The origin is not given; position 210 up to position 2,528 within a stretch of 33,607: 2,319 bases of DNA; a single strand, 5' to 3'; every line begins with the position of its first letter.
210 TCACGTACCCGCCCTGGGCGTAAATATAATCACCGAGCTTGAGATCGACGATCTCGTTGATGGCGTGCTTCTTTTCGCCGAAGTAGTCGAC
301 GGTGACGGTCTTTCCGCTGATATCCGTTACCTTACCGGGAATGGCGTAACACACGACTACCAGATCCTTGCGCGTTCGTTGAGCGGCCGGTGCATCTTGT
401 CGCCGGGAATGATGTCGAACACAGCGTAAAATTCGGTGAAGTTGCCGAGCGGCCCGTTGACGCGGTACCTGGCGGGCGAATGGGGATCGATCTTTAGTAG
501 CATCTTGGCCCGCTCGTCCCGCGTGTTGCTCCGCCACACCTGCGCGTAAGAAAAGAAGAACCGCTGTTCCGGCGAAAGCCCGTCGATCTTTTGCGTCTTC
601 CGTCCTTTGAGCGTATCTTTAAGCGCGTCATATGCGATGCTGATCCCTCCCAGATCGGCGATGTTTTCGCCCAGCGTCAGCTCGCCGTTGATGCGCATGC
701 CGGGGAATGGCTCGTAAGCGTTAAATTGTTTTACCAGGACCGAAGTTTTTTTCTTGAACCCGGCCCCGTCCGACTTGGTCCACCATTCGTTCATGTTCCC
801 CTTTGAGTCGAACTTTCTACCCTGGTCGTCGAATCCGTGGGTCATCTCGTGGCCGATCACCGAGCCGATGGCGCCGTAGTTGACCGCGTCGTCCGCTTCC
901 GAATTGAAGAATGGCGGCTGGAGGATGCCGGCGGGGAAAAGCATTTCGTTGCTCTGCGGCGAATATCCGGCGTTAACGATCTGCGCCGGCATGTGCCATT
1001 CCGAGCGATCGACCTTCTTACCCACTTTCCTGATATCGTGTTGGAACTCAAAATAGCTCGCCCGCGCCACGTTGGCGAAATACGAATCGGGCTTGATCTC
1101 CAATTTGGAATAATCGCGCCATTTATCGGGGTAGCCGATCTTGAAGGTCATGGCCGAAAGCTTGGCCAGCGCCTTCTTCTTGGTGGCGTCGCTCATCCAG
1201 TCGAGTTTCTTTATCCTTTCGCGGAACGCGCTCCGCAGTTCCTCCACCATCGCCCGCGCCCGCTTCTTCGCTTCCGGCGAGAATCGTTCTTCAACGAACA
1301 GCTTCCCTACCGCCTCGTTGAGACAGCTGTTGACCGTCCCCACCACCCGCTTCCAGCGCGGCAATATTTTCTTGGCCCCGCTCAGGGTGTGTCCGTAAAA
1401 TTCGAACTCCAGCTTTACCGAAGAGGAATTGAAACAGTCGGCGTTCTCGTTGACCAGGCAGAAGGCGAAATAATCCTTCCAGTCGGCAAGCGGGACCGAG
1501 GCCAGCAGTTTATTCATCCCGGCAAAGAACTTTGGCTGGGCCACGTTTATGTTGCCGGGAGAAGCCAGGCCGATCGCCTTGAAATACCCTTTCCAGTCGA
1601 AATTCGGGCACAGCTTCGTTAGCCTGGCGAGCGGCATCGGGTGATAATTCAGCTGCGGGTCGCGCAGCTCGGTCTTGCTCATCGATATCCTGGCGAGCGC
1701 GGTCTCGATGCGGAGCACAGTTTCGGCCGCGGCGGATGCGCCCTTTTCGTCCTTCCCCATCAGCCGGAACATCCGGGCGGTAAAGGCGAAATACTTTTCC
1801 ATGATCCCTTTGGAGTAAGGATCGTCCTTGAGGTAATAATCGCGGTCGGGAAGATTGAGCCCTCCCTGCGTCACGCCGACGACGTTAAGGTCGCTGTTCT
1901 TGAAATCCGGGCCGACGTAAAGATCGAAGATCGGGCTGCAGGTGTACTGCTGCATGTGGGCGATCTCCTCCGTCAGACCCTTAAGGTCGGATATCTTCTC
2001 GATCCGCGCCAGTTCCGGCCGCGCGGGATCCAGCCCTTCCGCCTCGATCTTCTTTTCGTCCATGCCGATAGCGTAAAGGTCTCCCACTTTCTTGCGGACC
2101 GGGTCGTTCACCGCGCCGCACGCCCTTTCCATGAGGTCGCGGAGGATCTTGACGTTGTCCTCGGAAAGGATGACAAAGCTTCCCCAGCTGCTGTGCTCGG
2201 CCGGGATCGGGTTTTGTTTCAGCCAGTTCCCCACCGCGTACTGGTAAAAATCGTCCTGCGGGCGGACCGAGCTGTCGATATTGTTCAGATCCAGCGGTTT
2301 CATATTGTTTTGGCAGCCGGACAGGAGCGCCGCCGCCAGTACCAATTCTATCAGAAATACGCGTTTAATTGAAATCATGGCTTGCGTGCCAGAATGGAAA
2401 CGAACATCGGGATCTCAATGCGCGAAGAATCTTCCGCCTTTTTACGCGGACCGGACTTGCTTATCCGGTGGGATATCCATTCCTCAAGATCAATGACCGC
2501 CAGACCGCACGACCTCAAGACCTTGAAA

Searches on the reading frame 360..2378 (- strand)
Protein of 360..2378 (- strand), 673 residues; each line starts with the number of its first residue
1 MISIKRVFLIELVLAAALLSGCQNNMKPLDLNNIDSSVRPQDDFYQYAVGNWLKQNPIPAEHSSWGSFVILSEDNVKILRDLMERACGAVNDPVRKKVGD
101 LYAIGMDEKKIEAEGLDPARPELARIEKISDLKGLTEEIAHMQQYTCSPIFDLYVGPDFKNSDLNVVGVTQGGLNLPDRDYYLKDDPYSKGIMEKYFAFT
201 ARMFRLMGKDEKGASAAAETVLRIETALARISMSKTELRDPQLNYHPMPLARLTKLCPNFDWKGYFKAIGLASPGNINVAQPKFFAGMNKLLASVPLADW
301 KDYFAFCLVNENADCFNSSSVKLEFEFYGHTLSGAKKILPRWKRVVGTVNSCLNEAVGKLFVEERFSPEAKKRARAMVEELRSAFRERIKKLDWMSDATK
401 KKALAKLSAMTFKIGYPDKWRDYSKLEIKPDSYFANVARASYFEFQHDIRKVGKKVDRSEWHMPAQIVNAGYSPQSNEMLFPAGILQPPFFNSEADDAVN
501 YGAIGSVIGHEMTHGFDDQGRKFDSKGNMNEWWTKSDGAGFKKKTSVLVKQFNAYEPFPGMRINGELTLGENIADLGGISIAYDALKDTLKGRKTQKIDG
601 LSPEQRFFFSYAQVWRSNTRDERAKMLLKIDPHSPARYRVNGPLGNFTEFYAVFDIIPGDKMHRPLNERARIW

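Call 71: search_protein_families(library=padloc, alignment_id=A4, max_evalue=0.001)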
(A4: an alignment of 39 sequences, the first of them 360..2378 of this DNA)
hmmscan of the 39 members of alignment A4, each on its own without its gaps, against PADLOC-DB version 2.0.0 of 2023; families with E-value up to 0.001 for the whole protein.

A. member 1, window:360-2378:- (673 aa): 0 families

B. families by the number of members that match (of 39 scanned): 16 families
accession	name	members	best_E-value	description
PDLC04134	mad2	2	1.2e-22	mads_2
PDLC04135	mad3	1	4.5e-23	mads_3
PDLC01090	C3a194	1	3.4e-17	AA transporter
PDLC04140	mad8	1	2e-11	mads_8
PDLC02980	AriA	1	9.9e-09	-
PDLC04213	HEC-02A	1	3e-08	-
PDLC02914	ATPase-Toprim_I-B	1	3.9e-08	-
PDLC03854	LmuA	1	9.7e-06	-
PDLC04175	HEC-01A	1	1.7e-05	-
PDLC03805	RTasMBL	1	7.8e-05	DRT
PDLC04611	PDC-M38A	1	0.0001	-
PDLC02335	AbiLi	1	0.00022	AbiLi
PDLC04214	HEC-02A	1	0.00029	-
PDLC04676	PDC-M48B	1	0.0003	-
PDLC03318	MTase_II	1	0.00043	Type II methyltransferase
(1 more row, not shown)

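Call 72: search_protein_families(library=pfam, alignment_id=A4, max_evalue=0.00001)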
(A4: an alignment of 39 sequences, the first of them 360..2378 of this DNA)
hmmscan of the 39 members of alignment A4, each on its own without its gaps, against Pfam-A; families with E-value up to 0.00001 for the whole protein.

A. member 1, window:360-2378:- (673 aa): 2 families
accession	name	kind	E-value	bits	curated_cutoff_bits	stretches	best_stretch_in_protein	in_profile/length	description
PF05649.18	Peptidase_M13_N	-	3.5e-126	422.1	32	1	40-417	1-381/381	Peptidase family M13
PF01431.27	Peptidase_M13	-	1.4e-71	240.8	24.5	1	469-664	1-199/205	Peptidase family M13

B. families by the number of members that match (of 39 scanned): 55 families (the first 25 are shown)
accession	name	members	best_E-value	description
PF07992.20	Pyr_redox_2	2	5.3e-27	Pyridine nucleotide-disulphide oxidoreductase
PF08241.18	Methyltransf_11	2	3e-21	Methyltransferase domain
PF13649.12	Methyltransf_25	2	5.3e-19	Methyltransferase domain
PF13738.12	Pyr_redox_3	2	9.5e-17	Pyridine nucleotide-disulphide oxidoreductase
PF13847.12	Methyltransf_31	2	1.6e-16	Methyltransferase domain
PF13489.12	Methyltransf_23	2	3.1e-14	Methyltransferase domain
PF08242.18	Methyltransf_12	2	5.9e-14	Methyltransferase domain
PF00070.33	Pyr_redox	2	2.5e-08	Pyridine nucleotide-disulphide oxidoreductase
PF00873.25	ACR_tran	1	1.3e-272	AcrB/AcrD/AcrF family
PF05649.18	Peptidase_M13_N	1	3.5e-126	Peptidase family M13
PF00370.27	FGGY_N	1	2.6e-83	FGGY family of carbohydrate kinases, N-terminal domain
PF01431.27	Peptidase_M13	1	1.4e-71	Peptidase family M13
PF01266.30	DAO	1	6.5e-68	FAD dependent oxidoreductase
PF13520.12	AA_permease_2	1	1.3e-61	Amino acid permease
PF00106.31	adh_short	1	2.2e-50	short chain dehydrogenase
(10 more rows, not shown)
